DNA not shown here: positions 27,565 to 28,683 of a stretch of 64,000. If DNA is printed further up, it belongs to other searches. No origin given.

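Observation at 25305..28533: Co-directional block: EIIA(Ntr)-zinc-ribbon fusion, small Cys-rich protein, 7TMR-DISM/PAS sensor with anti-sigma-type kinase domain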

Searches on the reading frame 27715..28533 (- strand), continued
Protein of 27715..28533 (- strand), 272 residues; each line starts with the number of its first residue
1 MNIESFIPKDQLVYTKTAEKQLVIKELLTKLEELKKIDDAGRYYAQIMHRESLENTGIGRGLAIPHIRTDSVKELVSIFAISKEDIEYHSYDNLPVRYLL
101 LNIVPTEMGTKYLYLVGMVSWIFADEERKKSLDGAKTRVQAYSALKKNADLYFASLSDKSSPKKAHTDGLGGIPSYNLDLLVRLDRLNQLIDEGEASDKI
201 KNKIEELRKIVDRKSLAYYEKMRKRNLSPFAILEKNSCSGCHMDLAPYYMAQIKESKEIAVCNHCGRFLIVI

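Call 33: search_protein_representatives(alignment_id=A1)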
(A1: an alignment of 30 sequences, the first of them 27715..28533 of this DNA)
Query: 30 sequences, 272 profile positions. Proteins with E-value up to 0.001 (for the whole library): 12921; up to 1e-10: 3640; up to 1e-30: 36. The best 150 are listed.
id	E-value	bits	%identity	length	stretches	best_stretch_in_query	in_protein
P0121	4.1e-120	416.6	-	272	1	1-272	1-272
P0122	2.9e-96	338.4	-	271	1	1-270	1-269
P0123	1.9e-57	211.1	-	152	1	118-272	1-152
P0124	2.0e-51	191.3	-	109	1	165-272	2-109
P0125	2.2e-49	184.7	-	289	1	1-270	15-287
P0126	1.8e-45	171.9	-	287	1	1-269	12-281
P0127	6.0e-45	170.1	-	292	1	1-269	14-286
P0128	6.0e-43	163.6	-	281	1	1-272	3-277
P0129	1.6e-42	162.2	-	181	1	115-244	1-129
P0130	2.5e-41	158.2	-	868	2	3-148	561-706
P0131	1.2e-40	156.1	-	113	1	1-114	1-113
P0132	3.7e-39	151.1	-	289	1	1-272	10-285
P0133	1.0e-38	149.7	-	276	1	1-269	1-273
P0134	1.9e-38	148.8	-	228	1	27-237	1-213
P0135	2.8e-38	148.3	-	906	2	13-147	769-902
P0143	3.9e-35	137.9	-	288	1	1-271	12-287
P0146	1.5e-33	132.8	-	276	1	1-270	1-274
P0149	3.3e-32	128.4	-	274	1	1-272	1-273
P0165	9.9e-30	120.2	-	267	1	3-270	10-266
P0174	1.6e-26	109.7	-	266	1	3-270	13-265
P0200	2.2e-24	102.7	-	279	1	2-269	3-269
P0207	8.4e-24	100.8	-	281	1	2-270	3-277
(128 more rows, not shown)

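Call 35: list_cluster_members(proteins=[P0125, P0126, P0128, P0133, P0143, P0146, P0165, P0174, P0200, P0207])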
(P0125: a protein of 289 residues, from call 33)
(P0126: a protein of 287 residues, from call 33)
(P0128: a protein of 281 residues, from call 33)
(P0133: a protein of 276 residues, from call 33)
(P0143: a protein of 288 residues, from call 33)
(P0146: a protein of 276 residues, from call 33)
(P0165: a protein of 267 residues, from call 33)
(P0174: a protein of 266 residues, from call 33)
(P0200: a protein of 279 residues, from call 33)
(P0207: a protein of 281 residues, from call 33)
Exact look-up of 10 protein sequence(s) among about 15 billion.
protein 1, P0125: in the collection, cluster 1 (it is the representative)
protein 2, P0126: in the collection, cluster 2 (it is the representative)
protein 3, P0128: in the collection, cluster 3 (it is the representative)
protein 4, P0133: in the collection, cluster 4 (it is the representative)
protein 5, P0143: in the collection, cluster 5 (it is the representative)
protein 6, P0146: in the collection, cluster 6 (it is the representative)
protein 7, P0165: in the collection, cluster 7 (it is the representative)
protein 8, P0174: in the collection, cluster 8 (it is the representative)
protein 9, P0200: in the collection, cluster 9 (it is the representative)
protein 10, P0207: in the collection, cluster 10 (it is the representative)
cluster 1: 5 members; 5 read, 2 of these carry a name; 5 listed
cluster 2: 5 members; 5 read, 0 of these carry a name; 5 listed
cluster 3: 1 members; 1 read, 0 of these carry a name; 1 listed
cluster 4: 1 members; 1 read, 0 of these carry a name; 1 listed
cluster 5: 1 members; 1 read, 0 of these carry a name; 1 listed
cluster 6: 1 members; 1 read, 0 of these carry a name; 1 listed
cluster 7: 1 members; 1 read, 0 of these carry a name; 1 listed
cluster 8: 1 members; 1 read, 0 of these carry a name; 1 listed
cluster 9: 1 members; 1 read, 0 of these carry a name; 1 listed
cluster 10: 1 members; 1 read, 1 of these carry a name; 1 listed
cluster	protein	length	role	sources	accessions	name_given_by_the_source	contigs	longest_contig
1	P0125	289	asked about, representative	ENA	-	-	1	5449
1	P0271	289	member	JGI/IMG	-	mannitol/fructose-specific phosphotransferase system IIA component (Ntr-type)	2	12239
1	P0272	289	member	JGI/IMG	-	fructose-specific phosphotransferase system IIA component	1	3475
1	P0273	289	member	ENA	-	-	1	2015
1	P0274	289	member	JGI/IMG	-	-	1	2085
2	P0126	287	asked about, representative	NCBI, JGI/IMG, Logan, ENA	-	-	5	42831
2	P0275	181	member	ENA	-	-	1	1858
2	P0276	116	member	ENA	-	-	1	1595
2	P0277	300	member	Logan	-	-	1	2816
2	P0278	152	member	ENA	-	-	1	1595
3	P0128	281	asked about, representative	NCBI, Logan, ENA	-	-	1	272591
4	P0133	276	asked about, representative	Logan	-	-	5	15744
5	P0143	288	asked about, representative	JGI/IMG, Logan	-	-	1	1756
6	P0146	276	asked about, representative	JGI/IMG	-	-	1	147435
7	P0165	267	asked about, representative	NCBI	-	-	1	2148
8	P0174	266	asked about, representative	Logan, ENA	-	-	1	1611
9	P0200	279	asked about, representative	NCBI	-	-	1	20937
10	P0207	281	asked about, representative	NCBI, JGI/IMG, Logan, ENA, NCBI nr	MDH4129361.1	MAG: PTS sugar transporter subunit IIA [Spirochaetota bacterium] | PTS sugar transporter subunit IIA [Spirochaetota bacterium]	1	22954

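Call 36: find_encoding_contigs(protein=P0128, flank=8000, max_places=1)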
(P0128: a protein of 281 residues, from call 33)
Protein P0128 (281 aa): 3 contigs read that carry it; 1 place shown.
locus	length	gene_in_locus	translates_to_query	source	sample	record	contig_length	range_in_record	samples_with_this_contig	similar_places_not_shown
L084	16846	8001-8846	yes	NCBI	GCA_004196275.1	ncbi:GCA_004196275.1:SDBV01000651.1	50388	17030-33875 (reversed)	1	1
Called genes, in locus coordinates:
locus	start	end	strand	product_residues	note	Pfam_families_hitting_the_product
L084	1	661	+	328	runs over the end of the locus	PF13145:Rotamase_2, PF13616:Rotamase_3, PF00639:Rotamase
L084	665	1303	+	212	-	PF18894:PhageMetallopep (faint)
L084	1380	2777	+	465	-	PF26314:MptA_B_family (weak)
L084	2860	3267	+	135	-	PF00111:Fer2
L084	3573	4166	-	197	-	PF11536:DUF3226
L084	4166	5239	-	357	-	PF02463:SMC_N (faint), PF13175:AAA_15, PF13476:AAA_23 (weak), PF13304:AAA_21, PF13175:AAA_15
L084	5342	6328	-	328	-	PF00586:AIRS, PF02769:AIRS_C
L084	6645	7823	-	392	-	PF13439:Glyco_transf_4, PF13579:Glyco_trans_4_4, PF00534:Glycos_transf_1, PF13692:Glyco_trans_1_4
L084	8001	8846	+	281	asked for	PF00359:PTS_EIIA_2, PF02591:Zn_ribbon_9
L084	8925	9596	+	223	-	PF02224:Cytidylate_kin, PF13189:Cytidylate_kin2, PF13238:AAA_18 (faint)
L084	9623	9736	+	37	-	-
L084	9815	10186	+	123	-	PF04126:Cyclophil_like, PF18050:Cyclophil_like2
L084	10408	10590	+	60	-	-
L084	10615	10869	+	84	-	-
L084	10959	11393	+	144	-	PF01398:JAB, PF14464:Prok-JAB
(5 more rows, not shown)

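Call 38: find_homologous_proteins(query=A2, max_evalue=1e-10)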
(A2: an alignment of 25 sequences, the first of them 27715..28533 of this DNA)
Query A2 (25 sequences) (272 aa, profile of the alignment): 512 proteins with E <= 1e-10 among 8000 candidates; the best 120 are listed.
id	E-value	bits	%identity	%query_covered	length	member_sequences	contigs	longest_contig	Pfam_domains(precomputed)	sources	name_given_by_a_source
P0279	1.8e-97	344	29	100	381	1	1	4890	PF02591.21,PF00359.28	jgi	jgi:fructose-specific phosphotransferase system IIA component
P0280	5.8e-97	343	31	100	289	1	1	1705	PF02591.21,PF00359.28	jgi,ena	-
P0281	6.5e-97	342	30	100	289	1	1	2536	PF02591.21,PF00359.28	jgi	jgi:PTS system nitrogen regulatory IIA component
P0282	9.0e-97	342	29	100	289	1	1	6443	PF02591.21,PF00359.28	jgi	-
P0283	2.1e-96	341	29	100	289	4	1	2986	PF02591.21,PF00359.28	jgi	jgi:mannitol/fructose-specific phosphotransferase system IIA component (Ntr-type)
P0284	3.6e-96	340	28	100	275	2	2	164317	PF02591.21,PF00359.28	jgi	-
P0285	8.2e-95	336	31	100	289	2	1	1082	PF02591.21,PF00359.28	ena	-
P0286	1.2e-94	335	31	100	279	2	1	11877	PF02591.21,PF00359.28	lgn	-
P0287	1.4e-94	335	31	100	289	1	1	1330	PF02591.21,PF00359.28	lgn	-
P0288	1.8e-94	334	30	100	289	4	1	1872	PF02591.21,PF00359.28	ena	-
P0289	2.1e-94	334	31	100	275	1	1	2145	PF02591.21,PF00359.28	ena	-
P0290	2.8e-94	334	32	100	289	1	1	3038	PF02591.21,PF00359.28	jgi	jgi:fructose-specific phosphotransferase system IIA component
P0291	3.4e-94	334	30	100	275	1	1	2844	PF02591.21,PF00359.28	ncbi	-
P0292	5.2e-94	333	28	100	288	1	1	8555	PF02591.21,PF00359.28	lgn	-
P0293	6.7e-94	333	31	100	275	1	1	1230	PF02591.21,PF00359.28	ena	-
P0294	1.2e-93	332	30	100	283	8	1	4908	PF02591.21,PF00359.28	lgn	-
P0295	1.5e-93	331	27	100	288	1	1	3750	PF02591.21,PF00359.28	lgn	-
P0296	1.8e-93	331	29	100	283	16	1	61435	PF02591.21,PF00359.28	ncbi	-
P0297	2.1e-93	331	28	100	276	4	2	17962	PF02591.21,PF00359.28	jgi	-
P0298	2.7e-93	331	28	100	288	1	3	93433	PF02591.21,PF00359.28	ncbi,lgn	-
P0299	4.7e-93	330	29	100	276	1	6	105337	PF02591.21,PF00359.28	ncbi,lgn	-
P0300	7.5e-93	329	31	100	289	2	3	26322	PF02591.21,PF00359.28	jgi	-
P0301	8.3e-93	329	28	92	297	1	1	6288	PF02591.21,PF00359.28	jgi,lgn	jgi:PTS system fructose-specific IIC component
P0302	8.4e-93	329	30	100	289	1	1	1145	PF02591.21,PF00359.28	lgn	-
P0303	1.5e-92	328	28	100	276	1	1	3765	PF02591.21,PF00359.28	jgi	-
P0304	2.1e-92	328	29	100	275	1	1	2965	PF02591.21,PF00359.28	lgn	-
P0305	2.4e-92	327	29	100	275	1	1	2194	PF02591.21,PF00359.28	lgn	-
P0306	3.7e-92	327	27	100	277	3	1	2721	PF02591.21,PF00359.28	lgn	-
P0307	4.0e-92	327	32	100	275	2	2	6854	PF02591.21,PF00359.28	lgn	-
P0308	5.0e-92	326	28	94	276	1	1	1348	PF02591.21,PF00359.28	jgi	jgi:PTS system nitrogen regulatory IIA component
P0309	7.0e-92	326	32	100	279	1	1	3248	PF02591.21,PF00359.28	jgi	jgi:fructose-specific phosphotransferase system IIA component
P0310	9.6e-92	326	30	100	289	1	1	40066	PF02591.21,PF00359.28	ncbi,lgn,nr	ncbi:PTS sugar transporter subunit IIA [Candidatus Poribacteria bacterium]|nr:PTS sugar transporter 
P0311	1.1e-91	325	27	100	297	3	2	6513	PF02591.21,PF00359.28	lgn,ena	-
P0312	1.3e-91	325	27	92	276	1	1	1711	PF02591.21,PF00359.28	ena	-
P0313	2.3e-91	324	28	92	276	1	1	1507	PF02591.21,PF00359.28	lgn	-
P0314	1.3e-90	322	28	100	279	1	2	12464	PF02591.21,PF00359.28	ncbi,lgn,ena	-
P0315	1.4e-90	322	28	92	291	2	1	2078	PF02591.21,PF00359.28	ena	-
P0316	1.9e-90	321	27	100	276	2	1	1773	PF02591.21,PF00359.28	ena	-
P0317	6.0e-90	320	30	100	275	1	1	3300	PF02591.21,PF00359.28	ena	-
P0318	6.7e-90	319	27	100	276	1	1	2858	PF02591.21,PF00359.28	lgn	-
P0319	8.6e-90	319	29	100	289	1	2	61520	PF02591.21,PF00359.28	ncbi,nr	ncbi:MAG: PTS sugar transporter subunit IIA [Candidatus Lindowbacteria bacterium]|nr:PTS sugar trans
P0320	1.8e-89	318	28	100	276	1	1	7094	PF02591.21,PF00359.28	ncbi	-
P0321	2.0e-89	318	29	100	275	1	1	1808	PF02591.21,PF00359.28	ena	-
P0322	2.1e-89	318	26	100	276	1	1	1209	PF02591.21,PF00359.28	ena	-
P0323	2.9e-89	317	29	99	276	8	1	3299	PF02591.21,PF00359.28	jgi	jgi:mannitol/fructose-specific phosphotransferase system IIA component (Ntr-type)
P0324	3.8e-89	317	27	100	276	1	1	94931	PF02591.21,PF00359.28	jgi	jgi:mannitol/fructose-specific phosphotransferase system IIA component (Ntr-type)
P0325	4.0e-89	317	27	100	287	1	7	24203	PF02591.21,PF00359.28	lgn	-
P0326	4.4e-89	317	31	92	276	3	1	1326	PF02591.21,PF00359.28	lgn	-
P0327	6.4e-89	316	29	92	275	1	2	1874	PF02591.21,PF00359.28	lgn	-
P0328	9.8e-89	316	27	100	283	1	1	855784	PF02591.21,PF00359.28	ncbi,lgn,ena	-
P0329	1.9e-88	315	28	92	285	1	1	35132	PF02591.21,PF00359.28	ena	-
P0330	2.4e-88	314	27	92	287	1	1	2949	PF02591.21,PF00359.28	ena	-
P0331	2.9e-88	314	28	100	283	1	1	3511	PF02591.21,PF00359.28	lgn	-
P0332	1.3e-87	312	30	92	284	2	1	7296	PF02591.21,PF00359.28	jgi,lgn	-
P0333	1.9e-87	311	28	92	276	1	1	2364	PF02591.21,PF00359.28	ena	-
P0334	4.2e-87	310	29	92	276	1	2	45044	PF02591.21,PF00359.28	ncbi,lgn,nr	ncbi:MAG: PTS sugar transporter subunit IIA [Candidatus Hydrogenedentes bacterium]|nr:PTS sugar tran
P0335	4.3e-87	310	28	92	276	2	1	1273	PF02591.21,PF00359.28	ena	-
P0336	6.9e-87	310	30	94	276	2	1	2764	PF02591.21,PF00359.28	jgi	-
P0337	9.6e-87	309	27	96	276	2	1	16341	PF02591.21,PF00359.28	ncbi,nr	ncbi:MAG: PTS transporter subunit EIIA [Nitrospiraceae bacterium]|nr:PTS transporter subunit EIIA [N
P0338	1.2e-86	309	27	96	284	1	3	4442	PF02591.21,PF00359.28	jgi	jgi:PTS system fructose-specific IIC component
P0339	3.3e-86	307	28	92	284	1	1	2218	PF02591.21,PF00359.28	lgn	-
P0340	5.8e-86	307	30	100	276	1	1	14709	PF02591.21,PF00359.28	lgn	-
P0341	7.4e-86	306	30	100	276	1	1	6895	PF02591.21,PF00359.28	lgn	-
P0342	1.5e-85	305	30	100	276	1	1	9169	PF02591.21,PF00359.28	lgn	-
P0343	1.7e-85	305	29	92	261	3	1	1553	PF02591.21,PF00359.28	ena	-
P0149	2.0e-85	305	25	100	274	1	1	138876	PF02591.21,PF00359.28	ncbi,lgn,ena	-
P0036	9.2e-85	303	54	100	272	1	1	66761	PF02591.21,PF00359.28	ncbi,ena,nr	ncbi:MAG: hypothetical protein A2176_08280 [Spirochaetes bacterium RBG_13_51_14]|nr:MAG: hypothetica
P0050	1.0e-84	302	54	100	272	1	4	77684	PF02591.21,PF00359.28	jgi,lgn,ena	jgi:PTS system nitrogen regulatory IIA component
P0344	1.3e-84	302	46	100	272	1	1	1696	PF02591.21,PF00359.28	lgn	-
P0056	1.6e-84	302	54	100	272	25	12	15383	PF02591.21,PF00359.28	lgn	-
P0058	2.0e-84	302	53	100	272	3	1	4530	PF02591.21,PF00359.28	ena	-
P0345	2.8e-84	301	26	100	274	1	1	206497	PF02591.21,PF00359.28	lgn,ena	-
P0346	3.5e-84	301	44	100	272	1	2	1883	PF02591.21,PF00359.28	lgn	-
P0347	6.6e-84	300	45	100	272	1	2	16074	PF02591.21,PF00359.28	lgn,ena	-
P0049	9.1e-84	299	54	100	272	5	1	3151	PF02591.21,PF00359.28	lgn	-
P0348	9.7e-84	299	27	99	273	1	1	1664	PF02591.21,PF00359.28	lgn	-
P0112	1.4e-83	299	51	100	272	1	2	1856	PF02591.21,PF00359.28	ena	-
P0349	1.7e-83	298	26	100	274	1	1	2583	PF02591.21,PF00359.28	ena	-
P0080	2.1e-83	298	52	100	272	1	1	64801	PF02591.21,PF00359.28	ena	-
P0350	3.2e-83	298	46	100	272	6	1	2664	PF02591.21,PF00359.28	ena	-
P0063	4.1e-83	297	52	100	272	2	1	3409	PF02591.21,PF00359.28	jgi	-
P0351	5.3e-83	297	26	100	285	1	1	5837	PF02591.21,PF00359.28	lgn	-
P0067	5.4e-83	297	54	100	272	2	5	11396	PF02591.21,PF00359.28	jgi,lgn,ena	-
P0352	1.2e-82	296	45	100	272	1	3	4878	PF02591.21,PF00359.28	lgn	-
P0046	1.3e-82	296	56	99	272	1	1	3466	PF02591.21,PF00359.28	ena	-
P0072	1.3e-82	296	52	100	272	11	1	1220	PF02591.21,PF00359.28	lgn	-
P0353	1.5e-82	295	26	100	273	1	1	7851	PF02591.21,PF00359.28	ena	-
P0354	1.9e-82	295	45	100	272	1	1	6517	PF02591.21,PF00359.28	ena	-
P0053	2.1e-82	295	54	100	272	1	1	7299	PF02591.21,PF00359.28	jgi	jgi:nitrogen PTS system EIIA component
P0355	2.5e-82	295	48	100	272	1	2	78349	PF02591.21,PF00359.28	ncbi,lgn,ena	-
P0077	3.3e-82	294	52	100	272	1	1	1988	PF02591.21,PF00359.28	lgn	-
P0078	6.4e-82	293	52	100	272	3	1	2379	PF02591.21,PF00359.28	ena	-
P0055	7.3e-82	293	54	100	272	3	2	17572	PF02591.21,PF00359.28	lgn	-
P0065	1.3e-81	292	54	100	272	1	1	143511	PF02591.21,PF00359.28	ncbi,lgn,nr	ncbi:MAG: PTS sugar transporter subunit IIA [Spirochaetes bacterium]|nr:PTS sugar transporter subuni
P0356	1.6e-81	292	49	100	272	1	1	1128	PF02591.21,PF00359.28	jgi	-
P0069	1.9e-81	292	52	100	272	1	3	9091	PF02591.21,PF00359.28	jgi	jgi:mannitol/fructose-specific phosphotransferase system IIA component (Ntr-type)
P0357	3.1e-81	291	45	100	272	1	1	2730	PF02591.21,PF00359.28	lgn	-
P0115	4.5e-81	291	50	100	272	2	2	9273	PF02591.21,PF00359.28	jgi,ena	-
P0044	4.9e-81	290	54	100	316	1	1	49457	PF02591.21,PF00359.28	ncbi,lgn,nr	ncbi:MAG: hypothetical protein EPN93_10415 [Spirochaetes bacterium]|nr:MAG: hypothetical protein EPN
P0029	6.3e-81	290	56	100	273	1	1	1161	PF02591.21,PF00359.28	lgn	-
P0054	6.6e-81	290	54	100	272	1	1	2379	PF02591.21,PF00359.28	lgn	-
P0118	8.4e-81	290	50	100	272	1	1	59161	PF02591.21,PF00359.28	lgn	-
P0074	8.8e-81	290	52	100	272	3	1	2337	PF02591.21,PF00359.28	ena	-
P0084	1.7e-80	289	51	100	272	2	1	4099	PF02591.21,PF00359.28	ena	-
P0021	1.8e-80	289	59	100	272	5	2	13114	PF02591.21,PF00359.28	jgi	jgi:PTS system nitrogen regulatory IIA component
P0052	2.3e-80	288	54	100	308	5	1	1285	PF02591.21,PF00359.28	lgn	-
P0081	3.1e-80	288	53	100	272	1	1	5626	PF02591.21,PF00359.28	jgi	jgi:mannitol/fructose-specific phosphotransferase system IIA component (Ntr-type)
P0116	3.6e-80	288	50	100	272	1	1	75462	PF02591.21,PF00359.28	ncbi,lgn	-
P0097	3.8e-80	287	52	100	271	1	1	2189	PF02591.21,PF00359.28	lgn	-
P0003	4.8e-80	287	85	100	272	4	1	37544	PF02591.21,PF00359.28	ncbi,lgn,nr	ncbi:MAG: PTS sugar transporter subunit IIA [Spirochaetes bacterium]|nr:PTS sugar transporter subuni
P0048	5.2e-80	287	56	100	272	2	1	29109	PF02591.21,PF00359.28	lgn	-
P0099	5.4e-80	287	50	100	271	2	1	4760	PF02591.21,PF00359.28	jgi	jgi:mannitol/fructose-specific phosphotransferase system IIA component (Ntr-type)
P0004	7.8e-80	286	79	100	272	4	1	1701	PF02591.21,PF00359.28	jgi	-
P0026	9.6e-80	286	57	100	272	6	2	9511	PF02591.21,PF00359.28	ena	-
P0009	1.1e-79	286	73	100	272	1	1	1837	PF02591.21,PF00359.28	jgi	jgi:mannitol/fructose-specific phosphotransferase system IIA component (Ntr-type)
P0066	1.1e-79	286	55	100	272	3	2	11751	PF02591.21,PF00359.28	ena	-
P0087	1.1e-79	286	51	100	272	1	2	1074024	PF02591.21,PF00359.28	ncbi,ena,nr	ncbi:MAG: hypothetical protein E4G96_04035 [Chrysiogenales bacterium]|nr:MAG: hypothetical protein E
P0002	1.1e-79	286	85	100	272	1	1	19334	PF02591.21,PF00359.28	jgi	jgi:mannitol/fructose-specific phosphotransferase system IIA component (Ntr-type)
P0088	1.4e-79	286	53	100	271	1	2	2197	PF02591.21,PF00359.28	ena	-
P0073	1.4e-79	286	52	100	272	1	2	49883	PF02591.21,PF00359.28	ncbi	-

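Call 39: find_encoding_contigs(protein=P0310, flank=6000, max_places=1)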
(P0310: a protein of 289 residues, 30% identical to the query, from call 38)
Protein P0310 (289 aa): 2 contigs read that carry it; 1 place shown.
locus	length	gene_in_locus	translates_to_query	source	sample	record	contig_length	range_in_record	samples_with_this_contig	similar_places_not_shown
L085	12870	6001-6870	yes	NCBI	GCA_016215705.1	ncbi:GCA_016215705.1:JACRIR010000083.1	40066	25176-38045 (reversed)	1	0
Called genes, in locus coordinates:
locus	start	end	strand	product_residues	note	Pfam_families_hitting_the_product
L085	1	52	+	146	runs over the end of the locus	PF22381:Staph_reg_Sar_Rot, PF01047:MarR, PF12802:MarR_2, PF13463:HTH_27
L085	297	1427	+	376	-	PF25917:BSH_RND, PF25919:BSH_CusB (weak), PF25973:BSH_CzcB, PF25984:BSH_YknX (weak), PF25885:HH_EMRA (weak), PF25876:HH_MFP_RND, PF25944:Beta-barrel_RND (weak), PF25954:Beta-barrel_RND_2, +4 more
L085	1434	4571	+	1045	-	PF00873:ACR_tran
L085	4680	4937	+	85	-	-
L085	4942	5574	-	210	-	PF00440:TetR_N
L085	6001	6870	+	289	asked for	PF00359:PTS_EIIA_2, PF02591:Zn_ribbon_9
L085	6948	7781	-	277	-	PF00005:ABC_tran, PF13304:AAA_21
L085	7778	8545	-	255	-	PF01790:LGT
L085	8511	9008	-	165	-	PF01252:Peptidase_A8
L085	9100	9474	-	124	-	PF01258:zf-dskA_traR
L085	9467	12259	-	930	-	PF00133:tRNA-synt_1, PF09334:tRNA-synt_1g, PF01406:tRNA-synt_1e (weak), PF08264:Anticodon_1, PF06827:zf-FPG_IleRS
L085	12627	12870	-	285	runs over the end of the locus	PF00069:Pkinase, PF07714:PK_Tyr_Ser-Thr, PF01163:RIO1 (faint), PF03109:ABC1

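Call 40: find_encoding_contigs(protein=P0319, flank=6000, max_places=1)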
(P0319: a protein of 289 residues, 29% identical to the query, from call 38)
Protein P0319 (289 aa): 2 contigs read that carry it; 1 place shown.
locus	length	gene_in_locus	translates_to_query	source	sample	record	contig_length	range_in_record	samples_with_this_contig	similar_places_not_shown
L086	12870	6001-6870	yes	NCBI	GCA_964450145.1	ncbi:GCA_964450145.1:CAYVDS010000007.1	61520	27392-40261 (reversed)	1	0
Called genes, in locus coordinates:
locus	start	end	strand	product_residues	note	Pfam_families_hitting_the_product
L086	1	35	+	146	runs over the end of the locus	PF22381:Staph_reg_Sar_Rot, PF01047:MarR, PF12802:MarR_2, PF13463:HTH_27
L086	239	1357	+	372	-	PF25919:BSH_CusB (faint), PF25984:BSH_YknX (faint), PF25917:BSH_RND, PF25973:BSH_CzcB, PF25876:HH_MFP_RND (weak), PF25944:Beta-barrel_RND (weak), PF25954:Beta-barrel_RND_2, PF25989:YknX_C, +3 more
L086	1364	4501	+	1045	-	PF00873:ACR_tran, PF03176:MMPL (faint)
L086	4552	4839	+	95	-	-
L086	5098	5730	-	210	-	PF00440:TetR_N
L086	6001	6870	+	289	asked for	PF00359:PTS_EIIA_2, PF02591:Zn_ribbon_9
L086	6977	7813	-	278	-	PF00005:ABC_tran, PF02463:SMC_N (weak), PF13304:AAA_21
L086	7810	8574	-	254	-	-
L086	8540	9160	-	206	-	PF01252:Peptidase_A8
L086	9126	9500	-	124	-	PF01258:zf-dskA_traR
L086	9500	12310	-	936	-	PF00133:tRNA-synt_1, PF09334:tRNA-synt_1g, PF01406:tRNA-synt_1e (weak), PF01921:tRNA-synt_1f (weak), PF09334:tRNA-synt_1g (weak), PF08264:Anticodon_1, PF06827:zf-FPG_IleRS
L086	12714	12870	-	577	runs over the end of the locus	-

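Call 41: find_encoding_contigs(protein=P0334, flank=6000, max_places=1)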
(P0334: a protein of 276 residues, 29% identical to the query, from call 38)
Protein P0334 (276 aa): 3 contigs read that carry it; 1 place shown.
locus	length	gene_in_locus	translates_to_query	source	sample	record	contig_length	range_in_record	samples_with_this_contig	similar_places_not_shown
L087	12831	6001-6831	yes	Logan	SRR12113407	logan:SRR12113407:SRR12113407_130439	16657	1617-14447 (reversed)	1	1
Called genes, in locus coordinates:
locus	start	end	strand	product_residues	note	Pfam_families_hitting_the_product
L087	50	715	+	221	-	PF00005:ABC_tran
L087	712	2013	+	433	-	PF12704:MacB_PCD, PF02687:FtsX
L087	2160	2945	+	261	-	PF11736:DUF3299 (weak)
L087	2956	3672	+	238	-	PF20260:PUA_4, PF04452:Methyltrans_RNA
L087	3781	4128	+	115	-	PF11969:DcpS_C, PF01230:HIT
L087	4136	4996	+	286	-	PF08501:Shikimate_dh_N, PF18317:SDH_C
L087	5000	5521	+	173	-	PF13238:AAA_18 (weak), PF01202:SKI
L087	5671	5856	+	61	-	-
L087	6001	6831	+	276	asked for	PF00359:PTS_EIIA_2, PF02591:Zn_ribbon_9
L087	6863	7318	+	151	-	PF00027:cNMP_binding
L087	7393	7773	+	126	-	PF07238:PilZ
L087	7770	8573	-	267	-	PF06182:ABC2_membrane_6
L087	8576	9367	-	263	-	PF06182:ABC2_membrane_6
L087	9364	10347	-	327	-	PF00005:ABC_tran, PF13304:AAA_21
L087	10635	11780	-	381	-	-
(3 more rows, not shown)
